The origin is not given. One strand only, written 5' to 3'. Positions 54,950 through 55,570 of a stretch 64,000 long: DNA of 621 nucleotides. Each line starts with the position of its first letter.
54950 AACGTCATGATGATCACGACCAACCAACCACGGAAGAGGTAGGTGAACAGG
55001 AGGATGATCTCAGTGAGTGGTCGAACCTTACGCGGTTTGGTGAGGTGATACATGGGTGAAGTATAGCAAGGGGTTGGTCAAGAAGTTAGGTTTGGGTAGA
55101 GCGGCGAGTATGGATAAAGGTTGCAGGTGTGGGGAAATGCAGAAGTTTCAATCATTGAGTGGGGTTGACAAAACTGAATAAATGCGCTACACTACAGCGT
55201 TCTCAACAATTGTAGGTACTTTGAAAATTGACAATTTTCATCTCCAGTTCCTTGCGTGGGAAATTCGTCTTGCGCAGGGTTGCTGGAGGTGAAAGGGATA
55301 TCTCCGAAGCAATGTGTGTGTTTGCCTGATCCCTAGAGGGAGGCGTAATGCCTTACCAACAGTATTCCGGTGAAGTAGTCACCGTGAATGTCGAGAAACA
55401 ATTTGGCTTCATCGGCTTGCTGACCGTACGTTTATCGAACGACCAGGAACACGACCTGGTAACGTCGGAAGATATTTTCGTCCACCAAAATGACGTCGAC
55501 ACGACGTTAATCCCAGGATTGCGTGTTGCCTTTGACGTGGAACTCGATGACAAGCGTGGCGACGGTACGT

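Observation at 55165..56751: Cold-shock domain fused to a large unknown C-terminal domain, expressed from a consensus promoter with a roughly 150-nt 5' UTR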

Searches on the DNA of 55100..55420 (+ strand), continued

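Call 84: search_with_rna_model(model_id=R2, sources=[window, L004, L005, L006, L007, L008, L009, L010, L011, L012, L013, L014, L015, L018, L019, L020, L022, L024, L025, L027, L028, L029, L034, L036, L057, L058, L127, L099, L081, L087], max_evalue=0.0001, make_alignment=true)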
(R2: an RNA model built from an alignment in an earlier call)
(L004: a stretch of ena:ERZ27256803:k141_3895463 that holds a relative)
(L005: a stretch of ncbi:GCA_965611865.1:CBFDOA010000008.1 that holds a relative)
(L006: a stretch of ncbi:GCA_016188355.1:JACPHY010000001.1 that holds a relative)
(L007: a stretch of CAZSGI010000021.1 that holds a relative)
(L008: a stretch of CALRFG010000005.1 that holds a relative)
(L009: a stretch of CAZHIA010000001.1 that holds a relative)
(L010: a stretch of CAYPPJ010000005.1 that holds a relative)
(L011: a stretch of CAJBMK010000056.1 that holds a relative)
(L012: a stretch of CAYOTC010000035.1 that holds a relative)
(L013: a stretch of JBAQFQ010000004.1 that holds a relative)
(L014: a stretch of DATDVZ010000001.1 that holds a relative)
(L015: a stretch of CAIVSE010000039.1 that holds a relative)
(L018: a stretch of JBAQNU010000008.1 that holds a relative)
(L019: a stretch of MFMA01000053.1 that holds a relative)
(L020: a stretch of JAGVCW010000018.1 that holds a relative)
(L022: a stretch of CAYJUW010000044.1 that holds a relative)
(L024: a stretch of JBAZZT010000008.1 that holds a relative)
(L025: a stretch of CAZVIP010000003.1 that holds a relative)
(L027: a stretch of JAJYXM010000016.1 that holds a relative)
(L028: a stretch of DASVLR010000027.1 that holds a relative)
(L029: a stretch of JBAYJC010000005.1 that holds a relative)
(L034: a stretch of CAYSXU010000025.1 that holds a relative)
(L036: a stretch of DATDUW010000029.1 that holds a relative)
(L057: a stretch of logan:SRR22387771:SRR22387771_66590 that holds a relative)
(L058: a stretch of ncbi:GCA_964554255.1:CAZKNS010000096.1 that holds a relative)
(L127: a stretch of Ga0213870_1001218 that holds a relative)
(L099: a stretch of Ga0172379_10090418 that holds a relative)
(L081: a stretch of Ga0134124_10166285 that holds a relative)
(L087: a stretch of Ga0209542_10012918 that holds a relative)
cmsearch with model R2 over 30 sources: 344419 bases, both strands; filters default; matches with E-value up to 0.0001: 30.
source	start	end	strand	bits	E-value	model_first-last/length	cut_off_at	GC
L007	4856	4973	+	99.2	2.3e-15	1-117/117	no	0.56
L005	5895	6015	+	97.9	3.9e-15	1-117/117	no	0.44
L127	10799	10919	+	95.9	9e-15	1-117/117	no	0.45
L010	4875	4991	+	92.7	3.5e-14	1-117/117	no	0.45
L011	3487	3597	+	90.3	9.2e-14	1-117/117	no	0.4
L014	4857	4970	+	88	2.4e-13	1-117/117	no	0.5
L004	5884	6003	+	83.8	1.4e-12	1-117/117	no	0.49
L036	4827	4949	+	83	1.9e-12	1-117/117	no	0.46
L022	2132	2244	+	82.6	2.2e-12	1-117/117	no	0.59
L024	4856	4982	+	82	2.8e-12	1-117/117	no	0.54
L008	4892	5003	+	81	4.3e-12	1-117/117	no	0.35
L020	4864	4976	+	79.6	7.6e-12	1-117/117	no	0.44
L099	739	855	-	77.6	1.8e-11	1-117/117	no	0.45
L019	119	231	+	76.7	2.6e-11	1-117/117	no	0.51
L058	5884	6003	+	76.3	3e-11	1-117/117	no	0.34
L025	4838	4959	+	74.8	5.7e-11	1-117/117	no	0.43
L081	911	1027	-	74.7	5.9e-11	1-117/117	no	0.4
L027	4888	5003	+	68.5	7.7e-10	1-117/117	no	0.59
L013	4839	4958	+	61.5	1.4e-08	1-117/117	no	0.38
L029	4869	4988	+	60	2.6e-08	1-117/117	no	0.56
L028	487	602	+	59.8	2.8e-08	1-117/117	no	0.43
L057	2534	2649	+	59.7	2.9e-08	1-117/117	no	0.52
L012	1442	1568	+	59.4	3.3e-08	1-117/117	no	0.4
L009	4829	4951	+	55.6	1.6e-07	1-117/117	no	0.45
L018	4842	4964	+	53.3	4.1e-07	1-117/117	no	0.35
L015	4828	4940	+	52.3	6.2e-07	1-117/117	no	0.35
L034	4895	5003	+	49.5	1.9e-06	1-117/117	no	0.54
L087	14270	14386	-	48.3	3.2e-06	1-117/117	no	0.39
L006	5877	6003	+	44.3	1.7e-05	1-117/117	no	0.59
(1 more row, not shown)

Alignment A8: 30 matches aligned to the model, 145 columns, each read 5' to 3' on its own strand. Consensus structure (alignment columns), stored with it:
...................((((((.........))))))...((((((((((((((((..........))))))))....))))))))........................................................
